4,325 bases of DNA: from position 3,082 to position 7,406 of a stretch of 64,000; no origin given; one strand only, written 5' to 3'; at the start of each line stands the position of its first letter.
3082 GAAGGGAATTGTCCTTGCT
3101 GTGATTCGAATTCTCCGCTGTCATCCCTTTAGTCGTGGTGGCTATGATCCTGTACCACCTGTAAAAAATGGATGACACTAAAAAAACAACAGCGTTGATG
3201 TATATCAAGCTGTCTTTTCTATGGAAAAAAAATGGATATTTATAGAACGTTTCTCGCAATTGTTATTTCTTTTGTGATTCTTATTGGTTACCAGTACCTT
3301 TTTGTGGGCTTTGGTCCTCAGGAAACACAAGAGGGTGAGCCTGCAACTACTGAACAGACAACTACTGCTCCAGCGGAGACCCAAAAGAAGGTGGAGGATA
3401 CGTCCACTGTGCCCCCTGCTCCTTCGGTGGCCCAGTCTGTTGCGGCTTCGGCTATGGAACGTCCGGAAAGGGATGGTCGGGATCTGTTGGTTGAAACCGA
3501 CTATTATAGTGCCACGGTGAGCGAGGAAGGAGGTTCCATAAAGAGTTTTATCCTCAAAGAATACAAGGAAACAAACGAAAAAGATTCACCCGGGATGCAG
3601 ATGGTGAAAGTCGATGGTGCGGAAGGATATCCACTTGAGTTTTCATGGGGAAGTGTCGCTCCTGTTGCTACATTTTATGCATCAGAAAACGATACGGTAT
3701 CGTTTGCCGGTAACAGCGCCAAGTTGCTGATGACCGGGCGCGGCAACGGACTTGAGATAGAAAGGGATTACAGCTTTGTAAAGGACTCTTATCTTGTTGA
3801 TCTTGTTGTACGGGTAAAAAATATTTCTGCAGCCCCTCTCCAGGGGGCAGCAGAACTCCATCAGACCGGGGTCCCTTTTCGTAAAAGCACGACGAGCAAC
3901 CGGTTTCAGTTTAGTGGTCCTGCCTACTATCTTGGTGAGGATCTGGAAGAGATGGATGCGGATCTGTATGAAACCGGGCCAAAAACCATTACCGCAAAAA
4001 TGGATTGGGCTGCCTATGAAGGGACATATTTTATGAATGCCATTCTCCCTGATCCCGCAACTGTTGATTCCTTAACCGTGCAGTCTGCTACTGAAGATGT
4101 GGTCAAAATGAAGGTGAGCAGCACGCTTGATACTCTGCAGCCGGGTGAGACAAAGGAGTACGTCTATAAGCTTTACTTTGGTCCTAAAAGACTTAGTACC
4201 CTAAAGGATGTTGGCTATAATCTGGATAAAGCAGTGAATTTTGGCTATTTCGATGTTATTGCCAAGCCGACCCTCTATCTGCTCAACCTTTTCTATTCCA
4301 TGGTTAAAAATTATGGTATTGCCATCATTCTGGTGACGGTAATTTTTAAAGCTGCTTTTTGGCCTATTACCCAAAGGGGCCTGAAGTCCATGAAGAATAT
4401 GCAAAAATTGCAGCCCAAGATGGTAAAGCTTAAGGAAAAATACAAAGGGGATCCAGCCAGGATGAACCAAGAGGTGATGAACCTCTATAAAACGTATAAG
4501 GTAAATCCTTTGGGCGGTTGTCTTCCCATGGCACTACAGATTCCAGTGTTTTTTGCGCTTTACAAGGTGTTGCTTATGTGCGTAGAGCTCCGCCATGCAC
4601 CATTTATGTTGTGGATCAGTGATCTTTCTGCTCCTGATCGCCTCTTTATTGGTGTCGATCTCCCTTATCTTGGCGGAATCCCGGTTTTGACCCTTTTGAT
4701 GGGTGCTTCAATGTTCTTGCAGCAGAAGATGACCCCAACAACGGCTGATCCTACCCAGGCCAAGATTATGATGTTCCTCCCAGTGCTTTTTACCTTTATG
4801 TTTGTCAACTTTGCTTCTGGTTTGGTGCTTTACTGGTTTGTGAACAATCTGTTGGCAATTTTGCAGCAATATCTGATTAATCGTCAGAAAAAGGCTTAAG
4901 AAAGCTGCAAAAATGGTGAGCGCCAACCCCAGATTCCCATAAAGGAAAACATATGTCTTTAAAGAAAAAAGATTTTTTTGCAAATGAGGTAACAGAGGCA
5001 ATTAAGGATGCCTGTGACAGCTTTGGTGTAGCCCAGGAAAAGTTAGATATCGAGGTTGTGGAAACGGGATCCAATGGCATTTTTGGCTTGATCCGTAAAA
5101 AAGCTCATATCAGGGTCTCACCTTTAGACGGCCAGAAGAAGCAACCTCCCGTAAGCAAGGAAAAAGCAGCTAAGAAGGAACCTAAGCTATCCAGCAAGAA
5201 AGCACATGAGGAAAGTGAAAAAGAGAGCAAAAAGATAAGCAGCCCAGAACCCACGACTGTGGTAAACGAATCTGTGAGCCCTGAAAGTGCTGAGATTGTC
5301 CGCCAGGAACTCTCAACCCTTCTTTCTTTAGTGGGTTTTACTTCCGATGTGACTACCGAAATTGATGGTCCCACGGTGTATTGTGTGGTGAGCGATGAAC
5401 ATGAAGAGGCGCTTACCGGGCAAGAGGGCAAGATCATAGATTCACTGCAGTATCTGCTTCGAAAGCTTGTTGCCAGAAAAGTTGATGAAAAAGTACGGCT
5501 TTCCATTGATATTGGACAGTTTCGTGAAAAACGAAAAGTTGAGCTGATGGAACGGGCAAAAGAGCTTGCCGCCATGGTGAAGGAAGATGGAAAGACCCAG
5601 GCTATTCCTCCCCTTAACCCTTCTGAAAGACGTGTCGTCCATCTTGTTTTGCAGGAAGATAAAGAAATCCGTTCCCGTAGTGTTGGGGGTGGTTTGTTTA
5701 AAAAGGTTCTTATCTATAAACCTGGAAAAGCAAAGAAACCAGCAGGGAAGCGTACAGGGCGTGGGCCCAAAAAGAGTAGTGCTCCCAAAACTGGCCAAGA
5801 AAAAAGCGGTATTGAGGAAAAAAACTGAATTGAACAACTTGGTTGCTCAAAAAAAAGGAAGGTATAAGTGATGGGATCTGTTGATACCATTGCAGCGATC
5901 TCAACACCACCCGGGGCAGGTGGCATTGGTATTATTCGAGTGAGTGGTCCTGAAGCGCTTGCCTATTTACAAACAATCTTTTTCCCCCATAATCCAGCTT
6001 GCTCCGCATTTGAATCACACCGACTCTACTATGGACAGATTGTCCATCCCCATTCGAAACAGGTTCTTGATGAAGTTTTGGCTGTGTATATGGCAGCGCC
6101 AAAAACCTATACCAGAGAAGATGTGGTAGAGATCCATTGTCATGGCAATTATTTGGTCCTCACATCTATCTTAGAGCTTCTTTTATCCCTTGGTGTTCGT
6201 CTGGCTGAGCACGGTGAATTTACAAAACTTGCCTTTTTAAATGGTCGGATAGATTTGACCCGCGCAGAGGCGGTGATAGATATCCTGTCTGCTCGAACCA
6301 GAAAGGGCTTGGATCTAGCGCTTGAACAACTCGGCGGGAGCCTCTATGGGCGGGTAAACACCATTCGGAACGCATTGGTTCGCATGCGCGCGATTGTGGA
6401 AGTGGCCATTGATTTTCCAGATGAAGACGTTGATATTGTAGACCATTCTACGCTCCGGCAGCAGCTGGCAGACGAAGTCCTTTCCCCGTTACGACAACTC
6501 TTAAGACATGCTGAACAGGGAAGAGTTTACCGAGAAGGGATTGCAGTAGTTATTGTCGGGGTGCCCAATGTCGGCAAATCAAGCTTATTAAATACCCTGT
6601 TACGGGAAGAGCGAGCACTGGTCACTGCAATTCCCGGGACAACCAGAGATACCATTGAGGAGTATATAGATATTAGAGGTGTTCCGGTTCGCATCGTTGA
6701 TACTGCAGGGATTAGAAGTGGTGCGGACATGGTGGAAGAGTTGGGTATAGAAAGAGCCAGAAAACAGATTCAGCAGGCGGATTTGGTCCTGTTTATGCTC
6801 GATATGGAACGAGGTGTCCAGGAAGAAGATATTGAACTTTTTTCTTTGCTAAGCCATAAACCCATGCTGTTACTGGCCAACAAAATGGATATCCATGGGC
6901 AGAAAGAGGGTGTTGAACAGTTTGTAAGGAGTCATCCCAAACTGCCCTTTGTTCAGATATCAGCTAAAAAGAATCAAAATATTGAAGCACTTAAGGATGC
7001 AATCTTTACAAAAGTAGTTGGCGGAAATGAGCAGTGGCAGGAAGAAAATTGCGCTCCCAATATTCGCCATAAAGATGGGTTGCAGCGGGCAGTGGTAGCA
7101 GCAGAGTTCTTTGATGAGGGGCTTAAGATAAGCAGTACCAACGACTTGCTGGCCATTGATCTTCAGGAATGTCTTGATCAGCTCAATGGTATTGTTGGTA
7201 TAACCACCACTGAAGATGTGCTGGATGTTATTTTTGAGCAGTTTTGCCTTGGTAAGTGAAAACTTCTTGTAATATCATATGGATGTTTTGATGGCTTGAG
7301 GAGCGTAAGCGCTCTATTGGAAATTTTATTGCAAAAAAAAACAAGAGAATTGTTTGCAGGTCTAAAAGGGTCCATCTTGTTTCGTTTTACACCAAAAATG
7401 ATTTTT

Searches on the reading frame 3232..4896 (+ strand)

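Call 55: search_protein_families(library=pfam, proteins=[window:3232-4896:+], max_evalue=0.0001)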
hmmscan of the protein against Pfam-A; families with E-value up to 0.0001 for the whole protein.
window:3232-4896:+ (555 aa): 2 families
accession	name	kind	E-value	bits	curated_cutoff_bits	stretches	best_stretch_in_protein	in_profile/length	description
PF02096.25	60KD_IMP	-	8.7e-63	211.6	35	1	361-551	1-163/163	60Kd inner membrane protein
PF14849.12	YidC_periplas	-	9.8e-45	154.1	24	1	87-347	4-280/283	YidC periplasmic domain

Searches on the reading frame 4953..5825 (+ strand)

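Call 55: search_protein_families(library=pfam, proteins=[window:4953-5825:+], max_evalue=0.0001)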
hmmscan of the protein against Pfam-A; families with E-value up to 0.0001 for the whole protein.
window:4953-5825:+ (291 aa): 2 families
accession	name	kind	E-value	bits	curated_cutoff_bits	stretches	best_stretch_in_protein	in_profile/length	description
PF14804.11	Jag_N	-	2.3e-15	57.2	25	1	10-56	3-49/50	Jag N-terminus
PF01424.28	R3H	-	1.3e-12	47.9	26.8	1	198-256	3-60/60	R3H domain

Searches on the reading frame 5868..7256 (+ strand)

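Call 55: search_protein_families(library=pfam, proteins=[window:5868-7256:+], max_evalue=0.0001)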
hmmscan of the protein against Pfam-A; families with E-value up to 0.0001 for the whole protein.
window:5868-7256:+ (463 aa): 9 families
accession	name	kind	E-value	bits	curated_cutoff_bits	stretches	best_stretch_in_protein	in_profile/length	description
PF12631.12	MnmE_helical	-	1.7e-50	172.5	40.1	1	130-460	1-211/211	MnmE helical domain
PF10396.14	TrmE_N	-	3.8e-42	143.6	29.8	1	7-127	1-117/117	GTP-binding protein TrmE N-terminus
PF01926.29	MMR_HSR1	-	6.2e-29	100.8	21.9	1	227-339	2-113/113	50S ribosome-binding GTPase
PF02421.24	FeoB_N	-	2.5e-12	47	27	1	226-379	2-156/156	Ferrous iron transport protein B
PF00071.28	Ras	-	1.8e-07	31.3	21.6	1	227-382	2-159/162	Ras family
PF00009.33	GTP_EFTU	-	5.7e-07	29.7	26.5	1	299-381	88-184/188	Elongation factor Tu GTP binding domain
PF00350.29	Dynamin_N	-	4.6e-06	27.2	27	0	227-260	1-34/168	Dynamin family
PF03193.22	RsgA_GTPase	-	4.9e-05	23.7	30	0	226-257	108-139/174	RsgA GTPase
PF16897.10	MMR_HSR1_Xtn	-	5.9e-05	23.4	35.2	0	330-382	55-103/106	C-terminal region of MMR_HSR1 domain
